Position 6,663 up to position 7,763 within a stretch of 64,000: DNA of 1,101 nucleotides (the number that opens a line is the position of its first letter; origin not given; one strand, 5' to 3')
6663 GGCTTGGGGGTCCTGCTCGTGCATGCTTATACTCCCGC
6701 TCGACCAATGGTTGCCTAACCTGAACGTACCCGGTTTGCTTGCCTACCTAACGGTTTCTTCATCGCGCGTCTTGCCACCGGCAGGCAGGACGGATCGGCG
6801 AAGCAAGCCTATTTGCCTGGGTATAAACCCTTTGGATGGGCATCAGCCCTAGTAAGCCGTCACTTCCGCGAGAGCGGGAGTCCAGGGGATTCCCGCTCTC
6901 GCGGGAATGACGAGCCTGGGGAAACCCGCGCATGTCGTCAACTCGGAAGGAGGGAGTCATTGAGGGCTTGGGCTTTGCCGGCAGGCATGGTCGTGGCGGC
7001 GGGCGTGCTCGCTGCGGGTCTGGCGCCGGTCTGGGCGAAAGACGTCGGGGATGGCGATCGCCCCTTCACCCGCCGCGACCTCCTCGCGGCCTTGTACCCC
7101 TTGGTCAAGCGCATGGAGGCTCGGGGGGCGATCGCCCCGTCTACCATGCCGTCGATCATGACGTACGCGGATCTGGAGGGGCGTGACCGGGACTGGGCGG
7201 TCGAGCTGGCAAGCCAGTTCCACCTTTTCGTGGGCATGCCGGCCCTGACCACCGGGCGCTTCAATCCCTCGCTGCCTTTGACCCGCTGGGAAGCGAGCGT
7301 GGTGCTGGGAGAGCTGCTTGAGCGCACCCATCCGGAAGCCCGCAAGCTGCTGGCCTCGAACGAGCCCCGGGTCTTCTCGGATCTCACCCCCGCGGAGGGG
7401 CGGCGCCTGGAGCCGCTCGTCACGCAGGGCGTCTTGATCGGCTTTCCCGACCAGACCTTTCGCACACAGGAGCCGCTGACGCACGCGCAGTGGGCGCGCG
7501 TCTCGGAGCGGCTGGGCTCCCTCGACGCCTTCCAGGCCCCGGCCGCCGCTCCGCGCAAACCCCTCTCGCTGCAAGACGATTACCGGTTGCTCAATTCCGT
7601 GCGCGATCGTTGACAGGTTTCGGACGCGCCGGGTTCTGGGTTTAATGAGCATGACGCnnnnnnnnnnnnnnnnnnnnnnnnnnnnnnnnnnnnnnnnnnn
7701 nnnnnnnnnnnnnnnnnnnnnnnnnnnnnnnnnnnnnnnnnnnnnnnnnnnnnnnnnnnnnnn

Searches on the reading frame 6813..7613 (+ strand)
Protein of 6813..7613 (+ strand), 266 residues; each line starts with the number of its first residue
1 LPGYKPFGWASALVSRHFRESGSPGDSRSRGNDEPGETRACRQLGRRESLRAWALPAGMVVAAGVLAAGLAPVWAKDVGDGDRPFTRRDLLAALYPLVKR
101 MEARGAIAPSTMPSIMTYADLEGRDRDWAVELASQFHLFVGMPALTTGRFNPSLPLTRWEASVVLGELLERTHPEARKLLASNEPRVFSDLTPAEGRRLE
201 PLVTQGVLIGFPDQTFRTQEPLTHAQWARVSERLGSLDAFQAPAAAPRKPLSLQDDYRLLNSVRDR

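Call 64: search_protein_families(library=pfam, max_evalue=0.001, proteins=[window:6813-7613:+])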
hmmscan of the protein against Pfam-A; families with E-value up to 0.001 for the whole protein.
window:6813-7613:+ (266 aa): 1 family
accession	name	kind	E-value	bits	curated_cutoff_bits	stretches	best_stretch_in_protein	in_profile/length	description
PF00395.25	SLH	-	1.3e-05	25.5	20.8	0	197-226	13-42/44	S-layer homology domain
